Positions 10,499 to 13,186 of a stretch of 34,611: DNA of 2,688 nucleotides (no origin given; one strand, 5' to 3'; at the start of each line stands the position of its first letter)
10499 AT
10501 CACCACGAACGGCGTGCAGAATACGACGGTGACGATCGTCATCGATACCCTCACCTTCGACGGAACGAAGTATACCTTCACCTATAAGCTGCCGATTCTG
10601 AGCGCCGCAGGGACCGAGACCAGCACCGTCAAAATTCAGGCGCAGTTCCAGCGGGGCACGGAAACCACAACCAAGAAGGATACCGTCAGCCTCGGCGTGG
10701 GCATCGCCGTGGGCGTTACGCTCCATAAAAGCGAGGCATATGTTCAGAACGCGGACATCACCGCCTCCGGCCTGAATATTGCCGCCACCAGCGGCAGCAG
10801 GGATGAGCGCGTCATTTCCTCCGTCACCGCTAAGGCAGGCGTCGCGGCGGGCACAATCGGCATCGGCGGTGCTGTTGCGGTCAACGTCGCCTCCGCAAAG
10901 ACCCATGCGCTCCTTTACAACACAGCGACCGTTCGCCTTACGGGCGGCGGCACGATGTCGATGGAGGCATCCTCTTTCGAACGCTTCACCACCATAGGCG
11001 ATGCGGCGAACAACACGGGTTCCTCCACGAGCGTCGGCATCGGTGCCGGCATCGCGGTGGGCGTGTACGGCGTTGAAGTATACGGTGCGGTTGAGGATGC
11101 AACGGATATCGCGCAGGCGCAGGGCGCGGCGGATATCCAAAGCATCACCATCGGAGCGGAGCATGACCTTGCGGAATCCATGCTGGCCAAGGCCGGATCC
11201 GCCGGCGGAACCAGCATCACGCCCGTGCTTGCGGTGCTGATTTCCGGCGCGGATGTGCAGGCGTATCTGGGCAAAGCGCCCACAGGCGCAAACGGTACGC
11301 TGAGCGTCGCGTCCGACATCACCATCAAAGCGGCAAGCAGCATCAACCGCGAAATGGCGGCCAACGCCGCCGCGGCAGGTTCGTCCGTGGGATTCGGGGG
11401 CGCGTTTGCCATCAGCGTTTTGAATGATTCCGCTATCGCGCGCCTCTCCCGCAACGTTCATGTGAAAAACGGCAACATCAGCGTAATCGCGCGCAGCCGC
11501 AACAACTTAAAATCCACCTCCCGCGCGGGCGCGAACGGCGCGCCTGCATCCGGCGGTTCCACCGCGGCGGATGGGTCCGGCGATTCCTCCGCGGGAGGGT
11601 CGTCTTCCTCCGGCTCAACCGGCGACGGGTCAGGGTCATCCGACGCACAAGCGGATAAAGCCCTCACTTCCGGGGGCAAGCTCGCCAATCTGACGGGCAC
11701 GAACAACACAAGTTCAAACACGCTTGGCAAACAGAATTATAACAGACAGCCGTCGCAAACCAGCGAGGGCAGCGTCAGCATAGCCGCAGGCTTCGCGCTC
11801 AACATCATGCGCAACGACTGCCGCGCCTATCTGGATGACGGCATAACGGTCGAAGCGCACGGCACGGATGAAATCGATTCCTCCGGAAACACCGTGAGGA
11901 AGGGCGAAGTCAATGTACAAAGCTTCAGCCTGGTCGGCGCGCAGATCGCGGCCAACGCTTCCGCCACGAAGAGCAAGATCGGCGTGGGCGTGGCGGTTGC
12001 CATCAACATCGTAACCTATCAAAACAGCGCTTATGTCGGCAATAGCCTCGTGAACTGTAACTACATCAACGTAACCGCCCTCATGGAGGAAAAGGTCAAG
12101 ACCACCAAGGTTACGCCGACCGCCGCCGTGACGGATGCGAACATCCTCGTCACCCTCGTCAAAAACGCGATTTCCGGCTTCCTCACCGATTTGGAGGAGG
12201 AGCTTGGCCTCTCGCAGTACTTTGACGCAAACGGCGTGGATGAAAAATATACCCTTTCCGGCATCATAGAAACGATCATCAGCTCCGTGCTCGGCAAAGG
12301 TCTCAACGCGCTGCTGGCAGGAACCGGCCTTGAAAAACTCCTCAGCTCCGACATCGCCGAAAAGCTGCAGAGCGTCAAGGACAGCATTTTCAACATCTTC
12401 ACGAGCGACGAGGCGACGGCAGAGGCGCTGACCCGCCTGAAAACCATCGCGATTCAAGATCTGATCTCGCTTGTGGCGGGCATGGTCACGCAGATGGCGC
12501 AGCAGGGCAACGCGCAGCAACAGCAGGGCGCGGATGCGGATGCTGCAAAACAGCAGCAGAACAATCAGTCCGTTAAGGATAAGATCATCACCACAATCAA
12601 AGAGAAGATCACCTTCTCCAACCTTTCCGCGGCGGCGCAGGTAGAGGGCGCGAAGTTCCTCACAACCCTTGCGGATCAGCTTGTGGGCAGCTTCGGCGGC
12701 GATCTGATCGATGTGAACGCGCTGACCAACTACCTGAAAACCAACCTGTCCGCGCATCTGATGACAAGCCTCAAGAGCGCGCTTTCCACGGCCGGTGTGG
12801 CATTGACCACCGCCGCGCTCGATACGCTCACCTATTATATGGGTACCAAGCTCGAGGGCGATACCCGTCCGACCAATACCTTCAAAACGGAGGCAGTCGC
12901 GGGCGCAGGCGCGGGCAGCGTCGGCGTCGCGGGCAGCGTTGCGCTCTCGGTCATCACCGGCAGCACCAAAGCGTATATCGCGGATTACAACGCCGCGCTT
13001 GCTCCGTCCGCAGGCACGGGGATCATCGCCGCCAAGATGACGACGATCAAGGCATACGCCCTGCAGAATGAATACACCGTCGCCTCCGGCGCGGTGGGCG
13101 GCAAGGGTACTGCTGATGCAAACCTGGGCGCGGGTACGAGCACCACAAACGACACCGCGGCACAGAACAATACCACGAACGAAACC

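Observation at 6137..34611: Unlisted, open-ended 28.5-kb ORF: a secreted, wall-anchored protein of at least 9,491 aa fills 82% of the window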

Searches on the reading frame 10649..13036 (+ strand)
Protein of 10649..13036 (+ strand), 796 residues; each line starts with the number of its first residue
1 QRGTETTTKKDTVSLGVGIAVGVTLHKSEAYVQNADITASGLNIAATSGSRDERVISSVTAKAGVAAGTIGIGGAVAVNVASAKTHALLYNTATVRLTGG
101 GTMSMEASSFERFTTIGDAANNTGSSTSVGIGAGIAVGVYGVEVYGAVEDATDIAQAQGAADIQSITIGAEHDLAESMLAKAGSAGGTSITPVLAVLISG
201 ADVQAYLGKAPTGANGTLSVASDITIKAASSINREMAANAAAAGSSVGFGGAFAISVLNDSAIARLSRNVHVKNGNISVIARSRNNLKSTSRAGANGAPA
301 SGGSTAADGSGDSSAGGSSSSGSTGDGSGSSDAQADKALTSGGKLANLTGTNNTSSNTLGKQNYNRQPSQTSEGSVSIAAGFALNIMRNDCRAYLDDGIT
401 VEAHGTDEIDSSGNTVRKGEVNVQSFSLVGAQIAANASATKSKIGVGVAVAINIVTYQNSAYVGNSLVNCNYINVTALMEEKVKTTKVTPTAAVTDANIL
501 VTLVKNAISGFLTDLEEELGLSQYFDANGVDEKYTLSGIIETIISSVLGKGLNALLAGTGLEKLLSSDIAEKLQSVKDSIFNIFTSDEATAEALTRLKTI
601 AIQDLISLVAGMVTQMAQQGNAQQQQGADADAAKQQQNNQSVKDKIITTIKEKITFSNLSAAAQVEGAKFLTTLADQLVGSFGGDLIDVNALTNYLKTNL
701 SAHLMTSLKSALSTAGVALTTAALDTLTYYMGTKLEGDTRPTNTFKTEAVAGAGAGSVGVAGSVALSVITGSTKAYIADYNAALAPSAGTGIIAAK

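Call 84: predict_structure(alignment_id=A4)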
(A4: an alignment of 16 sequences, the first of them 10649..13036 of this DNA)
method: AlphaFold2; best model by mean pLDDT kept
length: 796 residues; sequences in the alignment: 16
mean_pLDDT: 63.3   pTM: 0.58
mean pLDDT of the five models: 63.3, 61.9, 61.5, 57.9, 56.5
residues with pLDDT >= 90: 134; 70-90: 153; 50-70: 271; < 50: 238
segments of 3 or more residues with pLDDT < 50: 1-11, 297-326, 328-332, 364-371, 482-497, 499-501, 518-521, 526-528, 545-601, 655-669, 684-686, 696-701, 710-741, 780-792
pLDDT, mean of each block of 10 residues (from residue 1): 36 60 92 88 91 86 61 70 95 82 91 82 53 69 95 69 83 86 54 74 94 65 88 84 55 76 94 87 88 52 31 27 38 57 58 53 46 52 74 91 83 80 91 70 56 82 87 84 35 40 51 50 50 52 49 43 42 43 43 46 51 53 52 54 54 46 44 52 51 50 50 46 43 35 72 56 67 80 44 52
secondary structure, 60 per line:
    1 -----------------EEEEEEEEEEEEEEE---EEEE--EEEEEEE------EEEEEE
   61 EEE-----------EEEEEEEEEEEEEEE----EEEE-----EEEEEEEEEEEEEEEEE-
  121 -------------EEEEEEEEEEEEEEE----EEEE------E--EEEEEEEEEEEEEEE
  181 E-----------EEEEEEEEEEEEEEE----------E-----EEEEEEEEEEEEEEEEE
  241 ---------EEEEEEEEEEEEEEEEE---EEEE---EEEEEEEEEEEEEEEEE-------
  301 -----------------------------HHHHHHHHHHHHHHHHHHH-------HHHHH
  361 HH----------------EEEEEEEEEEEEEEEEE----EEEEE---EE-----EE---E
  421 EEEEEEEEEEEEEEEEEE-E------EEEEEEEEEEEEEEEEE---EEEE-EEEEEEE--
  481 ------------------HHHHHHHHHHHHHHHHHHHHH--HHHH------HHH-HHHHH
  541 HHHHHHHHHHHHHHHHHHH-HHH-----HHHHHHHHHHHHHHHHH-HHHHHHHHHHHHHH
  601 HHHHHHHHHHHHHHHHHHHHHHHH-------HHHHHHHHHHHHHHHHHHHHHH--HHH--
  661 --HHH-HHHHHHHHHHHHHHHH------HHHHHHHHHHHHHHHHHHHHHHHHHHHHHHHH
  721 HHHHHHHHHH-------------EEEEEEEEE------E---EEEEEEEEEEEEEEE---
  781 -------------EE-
elements in order (helices of 4 or more, strands of 3 or more residues): E18-32 E36-39 E42-48 E55-63 E75-89 E94-97 E103-119 E134-148 E153-156 E166-181 E193-207 E224-240 E250-266 E270-273 E277-293 H330-348 H356-362 E379-395 E400-404 E420-438 E447-463 E467-470 E472-478 H499-519 H522-525 H536-559 H569-585 H587-624 H632-653 H667-682 H689-730 E744-752 E763-777

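Call 87: fold_search(model_id=the predicted structure, library=pdb)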
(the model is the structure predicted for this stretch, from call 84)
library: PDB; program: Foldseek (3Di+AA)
matches with E <= 10: 11; with E <= 0.001: 0
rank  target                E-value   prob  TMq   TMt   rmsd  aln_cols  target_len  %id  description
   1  9u4u_A                1.0e+00  0.02  0.05  0.12  22.0       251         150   10  Structure of the functional amyloid FapC from Pseudomonas sp.UK4 (released 2025-08-06)
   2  2ch7_A                4.3e+00  0.04  0.06  0.12  43.4       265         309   14  Crystal structure of the cytoplasmic domain of a bacterial chemoreceptor from Thermotoga maritima (released 2006-04-18)
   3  8e6q_A                5.4e+00  0.04  0.07  0.05  22.1       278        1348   12  Human TRPM2 ion channel in 1 mM ADPR (released 2024-08-14)
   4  6n2b_A                6.1e+00  0.01  0.06  0.11  27.9       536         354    7  The Crystal Structure of Caldicellulosiruptor kristjanssonii Tapirin C-terminal domain (released 2018-12-19)
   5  5vkq_A                6.7e+00  0.02  0.06  0.04  22.7       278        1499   13  Structure of a mechanotransduction ion channel Drosophila NOMPC in nanodisc (released 2017-06-28)
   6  3g6b_B                7.0e+00  0.03  0.06  0.17  38.5       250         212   14  Crystal structure of a Soluble Chemoreceptor from Thermotoga maritima Asn217Ile mutant (released 2009-07-28)
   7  5uyt_B                7.0e+00  0.00  0.04  0.07  34.0       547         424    9  Crystal structure of ice binding protein from an Antarctic bacterium Flavobacteriaceae (released 2017-10-25)
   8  6cjq_A                7.6e+00  0.05  0.08  0.14  22.9       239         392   19  Structure of the SthK cyclic nucleotide-gated potassium channel (released 2018-08-01)
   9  3g67_B                8.0e+00  0.03  0.06  0.18  36.0       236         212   15  Crystal Structure of a Soluble Chemoreceptor from Thermotoga maritima (released 2009-07-28)
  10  8e4o_A                9.1e+00  0.03  0.07  0.07  32.0       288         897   10  The closed C1-state mouse TRPM8 structure in complex with putative PI(4,5)P2 (released 2022-10-26)
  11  9cbc_B                9.9e+00  0.02  0.07  0.05  42.4       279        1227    9  Yersinia entomophaga holotoxin complex in pore conformation (released 2025-12-31)
